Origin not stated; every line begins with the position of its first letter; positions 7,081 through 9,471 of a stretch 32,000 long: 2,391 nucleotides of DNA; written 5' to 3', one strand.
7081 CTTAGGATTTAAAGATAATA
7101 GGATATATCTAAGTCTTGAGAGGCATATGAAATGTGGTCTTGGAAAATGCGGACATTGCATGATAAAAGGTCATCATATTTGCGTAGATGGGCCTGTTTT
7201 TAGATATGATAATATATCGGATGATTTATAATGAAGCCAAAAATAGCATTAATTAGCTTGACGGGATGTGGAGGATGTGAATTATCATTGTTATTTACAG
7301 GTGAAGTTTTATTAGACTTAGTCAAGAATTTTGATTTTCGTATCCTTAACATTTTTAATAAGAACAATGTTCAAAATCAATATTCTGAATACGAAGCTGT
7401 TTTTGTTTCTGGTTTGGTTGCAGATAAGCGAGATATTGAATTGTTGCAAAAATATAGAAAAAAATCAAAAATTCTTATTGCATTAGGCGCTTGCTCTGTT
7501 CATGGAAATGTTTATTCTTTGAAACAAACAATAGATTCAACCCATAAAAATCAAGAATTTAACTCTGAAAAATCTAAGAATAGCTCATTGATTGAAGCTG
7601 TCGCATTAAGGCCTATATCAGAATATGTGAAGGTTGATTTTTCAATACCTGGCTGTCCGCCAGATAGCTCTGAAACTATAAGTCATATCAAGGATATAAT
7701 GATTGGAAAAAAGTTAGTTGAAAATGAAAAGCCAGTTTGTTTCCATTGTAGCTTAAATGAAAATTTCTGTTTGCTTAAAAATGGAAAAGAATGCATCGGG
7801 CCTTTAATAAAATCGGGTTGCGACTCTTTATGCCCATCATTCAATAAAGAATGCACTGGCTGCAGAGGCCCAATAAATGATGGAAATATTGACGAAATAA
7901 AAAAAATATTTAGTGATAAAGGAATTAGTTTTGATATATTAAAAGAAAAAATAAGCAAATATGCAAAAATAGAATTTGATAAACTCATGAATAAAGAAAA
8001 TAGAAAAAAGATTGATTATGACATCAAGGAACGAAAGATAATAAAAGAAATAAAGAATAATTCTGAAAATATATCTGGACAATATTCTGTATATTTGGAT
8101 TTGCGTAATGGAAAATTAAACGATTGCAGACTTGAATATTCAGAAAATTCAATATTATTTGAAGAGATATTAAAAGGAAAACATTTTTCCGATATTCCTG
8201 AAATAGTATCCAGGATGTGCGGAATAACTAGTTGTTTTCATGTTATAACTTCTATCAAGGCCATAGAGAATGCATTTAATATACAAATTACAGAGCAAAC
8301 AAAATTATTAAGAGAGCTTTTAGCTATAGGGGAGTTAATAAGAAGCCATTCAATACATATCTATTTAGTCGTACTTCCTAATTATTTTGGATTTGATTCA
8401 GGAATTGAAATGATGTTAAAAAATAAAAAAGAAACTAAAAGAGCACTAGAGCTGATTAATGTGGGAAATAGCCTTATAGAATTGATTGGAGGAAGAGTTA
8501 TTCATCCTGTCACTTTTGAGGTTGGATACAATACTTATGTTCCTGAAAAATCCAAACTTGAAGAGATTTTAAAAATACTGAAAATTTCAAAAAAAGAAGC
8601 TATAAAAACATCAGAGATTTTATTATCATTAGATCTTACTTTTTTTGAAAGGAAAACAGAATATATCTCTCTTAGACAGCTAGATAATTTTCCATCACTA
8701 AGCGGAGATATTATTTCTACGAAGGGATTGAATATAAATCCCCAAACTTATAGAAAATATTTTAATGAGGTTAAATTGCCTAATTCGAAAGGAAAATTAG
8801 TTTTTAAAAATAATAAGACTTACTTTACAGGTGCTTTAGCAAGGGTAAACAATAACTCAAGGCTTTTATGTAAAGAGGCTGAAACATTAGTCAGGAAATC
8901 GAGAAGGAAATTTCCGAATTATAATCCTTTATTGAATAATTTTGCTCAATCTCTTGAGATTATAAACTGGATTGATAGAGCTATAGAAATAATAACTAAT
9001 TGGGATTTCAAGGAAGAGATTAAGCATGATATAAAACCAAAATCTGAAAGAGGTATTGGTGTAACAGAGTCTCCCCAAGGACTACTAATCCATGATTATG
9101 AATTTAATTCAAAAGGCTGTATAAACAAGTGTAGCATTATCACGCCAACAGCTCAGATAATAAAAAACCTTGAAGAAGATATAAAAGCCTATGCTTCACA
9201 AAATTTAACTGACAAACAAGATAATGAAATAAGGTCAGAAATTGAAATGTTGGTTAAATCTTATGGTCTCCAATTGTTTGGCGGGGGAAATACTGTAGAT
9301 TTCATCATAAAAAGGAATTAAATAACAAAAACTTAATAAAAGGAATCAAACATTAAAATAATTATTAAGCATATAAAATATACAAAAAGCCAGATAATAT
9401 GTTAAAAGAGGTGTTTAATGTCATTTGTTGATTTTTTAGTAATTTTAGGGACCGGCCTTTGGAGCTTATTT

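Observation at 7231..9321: Single-polypeptide small+large [NiFe]-hydrogenase-like protein missing the canonical Ni-Fe cysteine ligands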

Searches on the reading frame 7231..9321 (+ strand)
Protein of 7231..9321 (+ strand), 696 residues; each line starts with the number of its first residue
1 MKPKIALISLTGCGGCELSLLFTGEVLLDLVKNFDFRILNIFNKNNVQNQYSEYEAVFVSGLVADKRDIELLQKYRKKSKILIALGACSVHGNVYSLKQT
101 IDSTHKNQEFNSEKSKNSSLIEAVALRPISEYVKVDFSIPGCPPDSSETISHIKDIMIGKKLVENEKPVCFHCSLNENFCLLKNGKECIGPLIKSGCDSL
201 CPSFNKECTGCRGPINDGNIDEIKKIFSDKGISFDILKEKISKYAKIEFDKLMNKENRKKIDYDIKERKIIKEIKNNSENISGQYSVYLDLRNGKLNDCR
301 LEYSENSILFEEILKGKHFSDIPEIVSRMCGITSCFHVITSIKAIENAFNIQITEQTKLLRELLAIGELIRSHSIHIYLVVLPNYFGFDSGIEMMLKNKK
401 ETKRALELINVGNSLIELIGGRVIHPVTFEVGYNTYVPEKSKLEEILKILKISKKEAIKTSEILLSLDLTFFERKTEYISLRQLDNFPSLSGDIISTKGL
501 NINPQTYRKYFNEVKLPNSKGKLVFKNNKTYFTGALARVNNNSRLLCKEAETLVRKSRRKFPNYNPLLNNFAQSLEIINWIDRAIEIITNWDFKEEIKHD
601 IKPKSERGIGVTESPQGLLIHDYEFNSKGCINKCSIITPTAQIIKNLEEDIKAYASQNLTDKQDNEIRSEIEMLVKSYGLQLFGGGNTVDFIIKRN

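Call 3: search_protein_families(library=pfam, proteins=[window:7231-9321:+], max_evalue=0.01)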
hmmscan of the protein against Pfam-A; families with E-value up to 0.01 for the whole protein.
window:7231-9321:+ (696 aa): 2 families
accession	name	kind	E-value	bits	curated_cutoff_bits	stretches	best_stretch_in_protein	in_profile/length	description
PF01058.29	Oxidored_q6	-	2.6e-21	76.1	27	1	13-153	1-125/128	NADH ubiquinone oxidoreductase, 20 Kd subunit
PF00374.24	NiFeSe_Hases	-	5.6e-17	62.3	25.8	1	310-379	3-72/508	Nickel-dependent hydrogenase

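Call 4: search_solved_structures(query=window:7231-9321:+, max_evalue=0.01, show_alignments=3)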
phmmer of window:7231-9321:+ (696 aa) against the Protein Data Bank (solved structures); distinct sequences matched with E-value up to 0.01: 79 (the best 60 are shown).
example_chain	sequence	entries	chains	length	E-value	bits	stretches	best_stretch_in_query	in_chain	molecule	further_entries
9nez_D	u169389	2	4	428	4.8e-53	183.5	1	281-678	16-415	Sulfhydrogenase 1 subunit alpha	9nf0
9e15_B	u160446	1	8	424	4.9e-53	183.5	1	281-678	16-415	Sulfhydrogenase 1 subunit alpha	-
9e1j_B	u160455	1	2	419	4.9e-53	183.5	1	281-678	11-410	Sulfhydrogenase 1 subunit alpha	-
5yxy_A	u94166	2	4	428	9.1e-51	176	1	281-678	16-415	Cytosolic NiFe-hydrogenase, alpha subunit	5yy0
9nez_A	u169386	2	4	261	1.7e-40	142.1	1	2-242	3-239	Sulfhydrogenase 1 subunit delta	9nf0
9e15_A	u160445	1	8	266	1.9e-40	141.9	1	2-242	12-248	Sulfhydrogenase 1 subunit delta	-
9e1j_A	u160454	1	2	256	1.1e-39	139.4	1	2-242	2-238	Sulfhydrogenase 1 subunit delta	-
5odc_F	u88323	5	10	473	3.1e-33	118.1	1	284-679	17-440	Methyl-viologen reducing hydrogenase subunit A | Methyl-viologen reducing hydrogenase, subunit A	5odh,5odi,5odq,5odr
9sfi_g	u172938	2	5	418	1.3e-31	112.7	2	283-450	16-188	Coenzyme F420-reducing hydrogenase, alpha subunit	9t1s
5odc_E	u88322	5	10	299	5.5e-25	90.8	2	4-175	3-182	Methyl-viologen reducing hydrogenase subunit G | Methyl-viologen reducing hydrogenase, subunit G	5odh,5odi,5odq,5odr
7t2r_D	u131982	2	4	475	9.7e-24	86.7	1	283-678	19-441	NiFe hydrogenase large subunit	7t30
9sfi_I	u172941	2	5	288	1.9e-23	85.7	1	2-217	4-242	F420-non-reducing hydrogenase small subunit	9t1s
9sw2_E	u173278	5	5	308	1.2e-22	83.1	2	2-171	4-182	F420-non-reducing hydrogenase subunit G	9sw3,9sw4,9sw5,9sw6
9sw2_F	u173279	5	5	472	2.5e-22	82.1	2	285-479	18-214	F420-non-reducing hydrogenase subunit A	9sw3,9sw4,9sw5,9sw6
5xf9_D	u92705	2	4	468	1.3e-16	63.1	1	283-643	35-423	NAD-reducing hydrogenase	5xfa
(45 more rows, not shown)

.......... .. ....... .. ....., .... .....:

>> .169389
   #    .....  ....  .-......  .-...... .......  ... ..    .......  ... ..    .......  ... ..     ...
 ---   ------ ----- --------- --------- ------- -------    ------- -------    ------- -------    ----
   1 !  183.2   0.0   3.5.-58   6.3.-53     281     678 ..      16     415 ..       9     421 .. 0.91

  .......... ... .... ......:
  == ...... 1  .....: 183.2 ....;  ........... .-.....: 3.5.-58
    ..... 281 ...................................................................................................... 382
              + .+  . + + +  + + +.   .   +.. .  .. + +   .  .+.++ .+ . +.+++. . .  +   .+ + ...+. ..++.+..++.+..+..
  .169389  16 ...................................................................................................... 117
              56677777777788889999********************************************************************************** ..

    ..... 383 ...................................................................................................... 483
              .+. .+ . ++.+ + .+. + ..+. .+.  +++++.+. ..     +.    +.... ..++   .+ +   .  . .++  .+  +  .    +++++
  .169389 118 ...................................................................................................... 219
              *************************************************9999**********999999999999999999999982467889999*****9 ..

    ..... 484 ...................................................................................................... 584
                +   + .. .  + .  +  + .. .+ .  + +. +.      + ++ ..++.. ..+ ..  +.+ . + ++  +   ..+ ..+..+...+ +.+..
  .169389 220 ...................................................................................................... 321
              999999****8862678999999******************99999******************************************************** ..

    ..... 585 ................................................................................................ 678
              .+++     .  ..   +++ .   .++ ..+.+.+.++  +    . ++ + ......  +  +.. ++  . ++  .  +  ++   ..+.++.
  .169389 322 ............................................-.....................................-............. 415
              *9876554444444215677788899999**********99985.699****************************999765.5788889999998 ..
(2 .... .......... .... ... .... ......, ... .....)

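Call 6: find_homologous_proteins(query=window:7231-9321:+, max_evalue=1e-10)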
Query window:7231-9321:+ (696 aa): 11 proteins with E <= 1e-10 among 8000 candidates.
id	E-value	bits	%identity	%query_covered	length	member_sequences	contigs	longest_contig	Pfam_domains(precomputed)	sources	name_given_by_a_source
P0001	0.0e+0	1548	100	100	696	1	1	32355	PF00374.25,PF01058.30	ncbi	-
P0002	2.7e-171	589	64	57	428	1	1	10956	PF00374.25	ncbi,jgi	-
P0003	3.3e-165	569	59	60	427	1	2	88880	PF00374.25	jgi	jgi:sulfhydrogenase subunit alpha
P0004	4.8e-161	555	61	57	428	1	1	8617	PF00374.25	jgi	-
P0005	1.1e-159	551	58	57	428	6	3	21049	PF00374.25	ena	-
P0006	7.1e-159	548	59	57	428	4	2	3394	PF00374.25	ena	-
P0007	4.2e-153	529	56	57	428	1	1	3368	PF00374.25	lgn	-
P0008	1.9e-78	282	39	57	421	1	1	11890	PF00374.25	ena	-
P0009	1.9e-71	259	35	57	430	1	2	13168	PF00374.25,PF27537.1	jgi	jgi:sulfhydrogenase subunit alpha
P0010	1.8e-68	249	34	54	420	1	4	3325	PF00374.25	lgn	-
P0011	3.6e-68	248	35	54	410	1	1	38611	PF00374.25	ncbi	-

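Call 8: find_encoding_contigs(protein=P0001, flank=10000, max_places=3)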
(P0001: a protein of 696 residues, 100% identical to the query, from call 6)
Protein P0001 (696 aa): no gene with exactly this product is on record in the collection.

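Call 9: find_encoding_contigs(protein=P0003, flank=8000, max_places=3)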
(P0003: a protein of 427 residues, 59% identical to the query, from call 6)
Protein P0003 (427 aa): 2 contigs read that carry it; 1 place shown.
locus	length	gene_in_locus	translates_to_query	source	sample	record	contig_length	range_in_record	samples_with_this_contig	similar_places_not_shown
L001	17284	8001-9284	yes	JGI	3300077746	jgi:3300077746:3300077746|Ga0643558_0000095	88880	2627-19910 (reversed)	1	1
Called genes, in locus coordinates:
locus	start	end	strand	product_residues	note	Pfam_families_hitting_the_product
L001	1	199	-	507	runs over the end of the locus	PF01935:DUF87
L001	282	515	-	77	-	-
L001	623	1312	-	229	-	PF11848:DUF3368 (weak)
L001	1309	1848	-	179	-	-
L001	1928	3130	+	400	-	PF00493:MCM, PF01078:Mg_chelatase (faint), PF17855:MCM_lid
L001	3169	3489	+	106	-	PF01155:HypA (weak)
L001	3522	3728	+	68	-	PF01455:HupF_HypC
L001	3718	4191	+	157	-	PF01455:HupF_HypC (weak)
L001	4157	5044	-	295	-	PF00892:EamA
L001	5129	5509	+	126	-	-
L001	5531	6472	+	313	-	PF12838:Fer4_7 (faint), PF13534:Fer4_17 (faint), PF13187:Fer4_9 (faint), PF13484:Fer4_16 (faint), PF13746:Fer4_18 (faint), PF13183:Fer4_8 (weak), PF17179:Fer4_22, PF12837:Fer4_6 (weak), +5 more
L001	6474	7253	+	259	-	PF00175:NAD_binding_1, PF10418:DHODB_Fe-S_bind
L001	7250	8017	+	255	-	PF01058:Oxidored_q6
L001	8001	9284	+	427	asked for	PF00374:NiFeSe_Hases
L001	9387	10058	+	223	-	PF13549:ATP-grasp_5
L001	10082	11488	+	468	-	PF02629:CoA_binding, PF13380:CoA_binding_2, PF19045:Ligase_CoA_2 (faint), PF13607:Succ_CoA_lig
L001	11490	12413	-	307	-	PF02775:TPP_enzyme_C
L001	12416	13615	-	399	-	PF01855:POR_N, PF02780:Transketolase_C (weak), PF17147:PFOR_II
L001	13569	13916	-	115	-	PF12837:Fer4_6 (faint), PF12838:Fer4_7 (faint), PF13187:Fer4_9 (faint), PF12797:Fer4_2 (faint), PF13237:Fer4_10 (weak), PF00037:Fer4 (weak), PF14697:Fer4_21, PF00037:Fer4 (weak), +1 more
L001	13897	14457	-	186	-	PF01558:POR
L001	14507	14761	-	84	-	PF03083:MtN3_slv (weak), PF04193:PQ-loop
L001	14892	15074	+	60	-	PF13396:PLDc_N (weak)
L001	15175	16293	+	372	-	PF21088:MS_channel_1st, PF00924:MS_channel_2nd, PF21082:MS_channel_3rd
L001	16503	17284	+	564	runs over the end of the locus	-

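Call 10: find_encoding_contigs(protein=P0002, flank=8000, max_places=3)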
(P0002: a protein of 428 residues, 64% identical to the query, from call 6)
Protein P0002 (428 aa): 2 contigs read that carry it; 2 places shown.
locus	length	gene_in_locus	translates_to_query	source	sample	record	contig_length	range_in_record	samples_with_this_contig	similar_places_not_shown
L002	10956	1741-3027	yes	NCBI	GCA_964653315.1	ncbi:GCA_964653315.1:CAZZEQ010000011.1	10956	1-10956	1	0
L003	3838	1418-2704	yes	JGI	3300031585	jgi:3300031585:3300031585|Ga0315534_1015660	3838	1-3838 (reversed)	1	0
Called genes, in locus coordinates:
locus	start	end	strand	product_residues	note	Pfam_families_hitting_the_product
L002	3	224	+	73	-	?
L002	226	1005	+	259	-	PF00175:NAD_binding_1, PF10418:DHODB_Fe-S_bind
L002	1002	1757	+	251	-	PF01058:Oxidored_q6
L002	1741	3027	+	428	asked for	PF00374:NiFeSe_Hases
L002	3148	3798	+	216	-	PF13549:ATP-grasp_5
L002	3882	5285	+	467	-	PF02629:CoA_binding, PF13380:CoA_binding_2, PF13607:Succ_CoA_lig, PF19045:Ligase_CoA_2 (weak)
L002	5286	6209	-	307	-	PF02775:TPP_enzyme_C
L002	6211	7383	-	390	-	PF01855:POR_N, PF17147:PFOR_II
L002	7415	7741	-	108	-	PF13187:Fer4_9 (faint), PF13484:Fer4_16 (faint), PF13237:Fer4_10 (weak), PF14697:Fer4_21, PF12838:Fer4_7 (weak), PF00037:Fer4 (weak), PF12797:Fer4_2 (weak)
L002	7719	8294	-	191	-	PF01558:POR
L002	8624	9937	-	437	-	PF01071:GARS_A, PF02843:GARS_C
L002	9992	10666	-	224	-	PF03848:TehB, PF05724:TPMT, PF13489:Methyltransf_23, PF05175:MTS, PF06325:PrmA, PF02353:CMAS, PF13847:Methyltransf_31, PF08241:Methyltransf_11, +4 more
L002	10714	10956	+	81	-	?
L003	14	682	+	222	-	PF00175:NAD_binding_1, PF10418:DHODB_Fe-S_bind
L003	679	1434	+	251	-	PF01058:Oxidored_q6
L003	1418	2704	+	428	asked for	PF00374:NiFeSe_Hases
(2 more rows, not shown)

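Call 14: find_related_loci(query=window:7231-9321:+, collection=genome_contigs, flank=10000)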
Query window:7231-9321:+ (696 aa) in genome_contigs; peptide patterns used: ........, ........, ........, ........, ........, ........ (x = any residue, [..] = any of these).
111 stretches matched a pattern, but none encodes a relative of the query by tblastn (E <= 1e-3).

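Call 21: search_protein_representatives(protein=window:7231-9321:+)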
Query: 696 residues. Proteins with E-value up to 0.001 (for the whole library): 3369; up to 1e-10: 1604; up to 1e-30: 402. The best 150 are listed.
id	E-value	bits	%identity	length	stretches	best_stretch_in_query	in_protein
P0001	0.0e+00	1548.4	100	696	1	1-696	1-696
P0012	4.1e-92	325.9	40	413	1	276-681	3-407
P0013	4.7e-89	315.8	40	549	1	279-679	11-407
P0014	1.2e-82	294.6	40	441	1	276-676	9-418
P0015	1.4e-80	287.8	35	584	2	293-678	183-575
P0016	2.6e-78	280.3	37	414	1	295-678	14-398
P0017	1.9e-77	277.5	39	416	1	280-679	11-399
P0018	2.0e-77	277.4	39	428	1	276-678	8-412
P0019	3.8e-76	273.1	38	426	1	279-679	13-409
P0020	5.2e-75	269.4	32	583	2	271-678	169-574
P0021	5.8e-75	269.2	35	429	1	281-680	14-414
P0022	1.4e-74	267.9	37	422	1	276-685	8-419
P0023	1.3e-73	264.7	34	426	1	280-679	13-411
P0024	3.5e-73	263.4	34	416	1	281-679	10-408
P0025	1.1e-72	261.7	34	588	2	296-678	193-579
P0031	5.2e-70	252.9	34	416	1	279-679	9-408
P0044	3.1e-65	237.1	36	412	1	267-680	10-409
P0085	5.7e-58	213.1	31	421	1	279-684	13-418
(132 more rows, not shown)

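Call 42: find_homologous_proteins(query=P0012, max_evalue=1e-20)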
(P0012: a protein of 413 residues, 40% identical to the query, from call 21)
Query P0012 (413 aa): 657 proteins with E <= 1e-20 among 8000 candidates; the best 120 are listed.
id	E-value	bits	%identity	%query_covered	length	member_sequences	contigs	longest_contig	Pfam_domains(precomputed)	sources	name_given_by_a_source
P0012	1.6e-266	901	100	100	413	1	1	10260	PF00374.25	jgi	-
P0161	4.0e-141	489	52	100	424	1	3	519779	PF00374.25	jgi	-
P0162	1.1e-136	474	52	100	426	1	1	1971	PF00374.25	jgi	jgi:sulfhydrogenase subunit alpha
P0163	1.2e-135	471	51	100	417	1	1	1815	PF00374.25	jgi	jgi:sulfhydrogenase subunit alpha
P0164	1.5e-134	467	53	97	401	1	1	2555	PF00374.25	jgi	-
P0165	1.8e-127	444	48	100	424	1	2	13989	PF00374.25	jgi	-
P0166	4.8e-109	383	44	100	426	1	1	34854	PF00374.25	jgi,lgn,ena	-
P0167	1.1e-108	382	44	100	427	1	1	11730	PF00374.25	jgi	jgi:sulfhydrogenase subunit alpha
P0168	1.5e-102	362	54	71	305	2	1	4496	PF00374.25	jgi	-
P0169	2.0e-99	352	41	100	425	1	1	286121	PF00374.25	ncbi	-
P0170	1.5e-97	345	42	100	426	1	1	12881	PF00374.25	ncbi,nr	ncbi:Ni/Fe hydrogenase subunit alpha [Candidatus Woesearchaeota archaeon]|nr:Ni/Fe hydrogenase subun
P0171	1.4e-95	339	39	100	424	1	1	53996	PF00374.25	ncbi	-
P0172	1.1e-94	336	41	100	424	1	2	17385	PF00374.25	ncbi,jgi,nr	ncbi:Ni/Fe hydrogenase subunit alpha [Candidatus Woesearchaeota archaeon]|nr:Ni/Fe hydrogenase subun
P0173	6.3e-94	333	40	99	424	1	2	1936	PF00374.25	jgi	-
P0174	3.3e-93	331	41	100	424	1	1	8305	PF00374.25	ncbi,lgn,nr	ncbi:Ni/Fe hydrogenase subunit alpha [Candidatus Woesearchaeota archaeon]|nr:Ni/Fe hydrogenase subun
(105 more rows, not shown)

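Call 45: find_encoding_contigs(protein=P0012, flank=8000, max_places=2)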
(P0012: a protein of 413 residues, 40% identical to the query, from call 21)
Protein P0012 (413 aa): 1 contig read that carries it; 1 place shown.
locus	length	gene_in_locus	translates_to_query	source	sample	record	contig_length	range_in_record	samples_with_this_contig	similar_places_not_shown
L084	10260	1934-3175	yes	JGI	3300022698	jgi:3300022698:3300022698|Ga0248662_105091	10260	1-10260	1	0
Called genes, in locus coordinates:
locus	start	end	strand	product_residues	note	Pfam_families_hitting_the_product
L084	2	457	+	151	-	?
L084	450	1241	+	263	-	PF00175:NAD_binding_1, PF10418:DHODB_Fe-S_bind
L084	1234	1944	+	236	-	PF01058:Oxidored_q6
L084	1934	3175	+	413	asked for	PF00374:NiFeSe_Hases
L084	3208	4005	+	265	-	-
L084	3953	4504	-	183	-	-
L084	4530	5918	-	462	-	-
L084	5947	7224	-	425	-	-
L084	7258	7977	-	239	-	PF21948:LplA-B_cat, PF03099:BPL_LplA_LipB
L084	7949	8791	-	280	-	-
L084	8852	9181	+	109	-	-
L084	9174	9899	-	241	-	-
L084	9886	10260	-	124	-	?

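Call 46: find_encoding_contigs(protein=P0022, flank=8000, max_places=2)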
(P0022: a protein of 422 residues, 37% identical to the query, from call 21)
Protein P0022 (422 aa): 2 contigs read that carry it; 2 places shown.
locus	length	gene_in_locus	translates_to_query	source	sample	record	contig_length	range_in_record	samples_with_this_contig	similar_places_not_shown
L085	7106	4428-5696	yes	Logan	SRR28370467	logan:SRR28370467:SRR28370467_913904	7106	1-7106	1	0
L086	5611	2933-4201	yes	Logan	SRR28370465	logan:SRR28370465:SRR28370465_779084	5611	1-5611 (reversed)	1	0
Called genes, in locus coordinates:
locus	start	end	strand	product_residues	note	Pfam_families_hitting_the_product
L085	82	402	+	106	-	-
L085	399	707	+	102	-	-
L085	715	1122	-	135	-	PF01176:eIF-1a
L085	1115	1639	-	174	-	PF02002:TFIIE_alpha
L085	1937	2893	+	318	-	PF13183:Fer4_8 (faint), PF13534:Fer4_17 (faint), PF12838:Fer4_7 (faint), PF13187:Fer4_9 (faint), PF14697:Fer4_21 (faint), PF25160:LdpA_Fe-S-bd (faint), PF00037:Fer4 (faint), PF17179:Fer4_22, +2 more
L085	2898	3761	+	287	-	PF10418:DHODB_Fe-S_bind (weak)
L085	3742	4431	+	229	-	PF01058:Oxidored_q6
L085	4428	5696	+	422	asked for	PF00374:NiFeSe_Hases (faint)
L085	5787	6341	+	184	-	-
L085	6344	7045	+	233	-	-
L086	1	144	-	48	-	?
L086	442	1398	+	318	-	PF13183:Fer4_8 (faint), PF13534:Fer4_17 (faint), PF12838:Fer4_7 (faint), PF13187:Fer4_9 (faint), PF14697:Fer4_21 (faint), PF25160:LdpA_Fe-S-bd (faint), PF00037:Fer4 (faint), PF17179:Fer4_22, +2 more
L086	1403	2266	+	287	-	PF10418:DHODB_Fe-S_bind (weak)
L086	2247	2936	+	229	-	PF01058:Oxidored_q6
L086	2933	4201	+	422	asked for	PF00374:NiFeSe_Hases (faint)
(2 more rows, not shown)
